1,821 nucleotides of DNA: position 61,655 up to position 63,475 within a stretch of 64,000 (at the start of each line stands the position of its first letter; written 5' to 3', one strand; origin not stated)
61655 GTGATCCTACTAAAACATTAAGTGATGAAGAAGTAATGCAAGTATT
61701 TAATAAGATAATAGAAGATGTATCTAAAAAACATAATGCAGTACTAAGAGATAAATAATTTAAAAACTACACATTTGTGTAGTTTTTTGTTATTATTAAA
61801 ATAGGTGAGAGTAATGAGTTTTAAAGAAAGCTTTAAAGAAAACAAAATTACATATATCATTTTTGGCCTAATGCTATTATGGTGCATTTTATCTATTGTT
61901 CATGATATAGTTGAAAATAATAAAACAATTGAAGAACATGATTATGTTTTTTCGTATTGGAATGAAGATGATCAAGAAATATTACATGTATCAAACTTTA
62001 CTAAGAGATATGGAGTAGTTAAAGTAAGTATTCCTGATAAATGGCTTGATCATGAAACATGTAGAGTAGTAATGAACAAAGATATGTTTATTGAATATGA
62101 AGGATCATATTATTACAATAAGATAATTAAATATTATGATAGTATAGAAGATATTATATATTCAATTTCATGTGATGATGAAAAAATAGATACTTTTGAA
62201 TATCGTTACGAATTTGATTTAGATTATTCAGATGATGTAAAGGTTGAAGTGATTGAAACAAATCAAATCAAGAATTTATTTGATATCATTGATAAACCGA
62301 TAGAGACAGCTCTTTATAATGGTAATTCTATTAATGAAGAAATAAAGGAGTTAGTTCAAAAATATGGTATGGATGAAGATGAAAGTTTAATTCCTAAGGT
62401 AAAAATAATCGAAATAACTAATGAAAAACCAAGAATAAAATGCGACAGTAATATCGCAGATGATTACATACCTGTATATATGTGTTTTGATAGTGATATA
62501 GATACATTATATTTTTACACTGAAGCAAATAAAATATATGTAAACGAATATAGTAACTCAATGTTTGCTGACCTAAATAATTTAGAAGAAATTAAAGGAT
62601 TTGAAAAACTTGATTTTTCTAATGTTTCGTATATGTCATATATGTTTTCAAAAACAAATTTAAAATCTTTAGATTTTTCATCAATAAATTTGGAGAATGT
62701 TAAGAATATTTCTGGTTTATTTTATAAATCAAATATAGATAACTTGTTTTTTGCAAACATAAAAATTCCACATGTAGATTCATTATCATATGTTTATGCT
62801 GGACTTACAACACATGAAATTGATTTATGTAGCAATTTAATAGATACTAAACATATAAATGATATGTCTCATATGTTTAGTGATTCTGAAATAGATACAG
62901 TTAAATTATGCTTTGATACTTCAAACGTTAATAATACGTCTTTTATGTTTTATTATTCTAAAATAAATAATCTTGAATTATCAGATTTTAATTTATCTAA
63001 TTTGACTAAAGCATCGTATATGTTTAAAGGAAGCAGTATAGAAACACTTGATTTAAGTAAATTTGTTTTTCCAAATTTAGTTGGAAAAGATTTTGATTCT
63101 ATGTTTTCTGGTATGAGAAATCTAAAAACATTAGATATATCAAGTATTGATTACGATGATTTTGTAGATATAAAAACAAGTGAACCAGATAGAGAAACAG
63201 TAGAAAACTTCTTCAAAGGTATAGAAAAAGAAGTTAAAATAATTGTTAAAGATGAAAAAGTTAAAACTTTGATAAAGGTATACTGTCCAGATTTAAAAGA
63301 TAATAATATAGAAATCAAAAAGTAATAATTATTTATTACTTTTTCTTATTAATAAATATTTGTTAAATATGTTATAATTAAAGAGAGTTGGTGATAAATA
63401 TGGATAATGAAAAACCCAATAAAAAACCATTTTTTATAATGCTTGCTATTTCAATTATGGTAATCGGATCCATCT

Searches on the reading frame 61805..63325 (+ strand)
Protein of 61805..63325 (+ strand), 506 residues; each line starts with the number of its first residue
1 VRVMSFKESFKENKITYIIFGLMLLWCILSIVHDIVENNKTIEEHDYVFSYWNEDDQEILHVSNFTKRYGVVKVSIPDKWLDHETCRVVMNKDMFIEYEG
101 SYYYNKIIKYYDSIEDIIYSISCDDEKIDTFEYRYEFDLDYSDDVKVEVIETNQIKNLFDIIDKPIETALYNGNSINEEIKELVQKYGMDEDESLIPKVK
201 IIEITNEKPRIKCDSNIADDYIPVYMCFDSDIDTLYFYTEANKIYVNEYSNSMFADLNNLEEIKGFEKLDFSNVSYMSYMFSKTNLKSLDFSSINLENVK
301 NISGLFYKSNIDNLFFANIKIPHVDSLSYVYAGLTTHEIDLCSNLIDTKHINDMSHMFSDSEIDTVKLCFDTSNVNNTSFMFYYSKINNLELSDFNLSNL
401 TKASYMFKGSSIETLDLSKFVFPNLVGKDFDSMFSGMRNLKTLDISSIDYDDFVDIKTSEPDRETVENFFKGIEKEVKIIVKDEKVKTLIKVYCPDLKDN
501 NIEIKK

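Call 86: search_protein_families(library=pfam, proteins=[window:61805-63325:+], max_evalue=0.01)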
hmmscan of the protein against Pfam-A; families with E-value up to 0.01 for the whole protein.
window:61805-63325:+ (506 aa): 2 families
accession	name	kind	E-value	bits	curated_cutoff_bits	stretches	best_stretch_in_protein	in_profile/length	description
PF03382.20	DUF285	-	3.4e-16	59.5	25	2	328-441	4-114/120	Mycoplasma protein of unknown function, DUF285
PF23952.1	LRR_EndoS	-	0.0011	19.6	27.9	0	250-304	31-86/116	Endo-beta-N-acetylglucosaminidase EndoS LRR domain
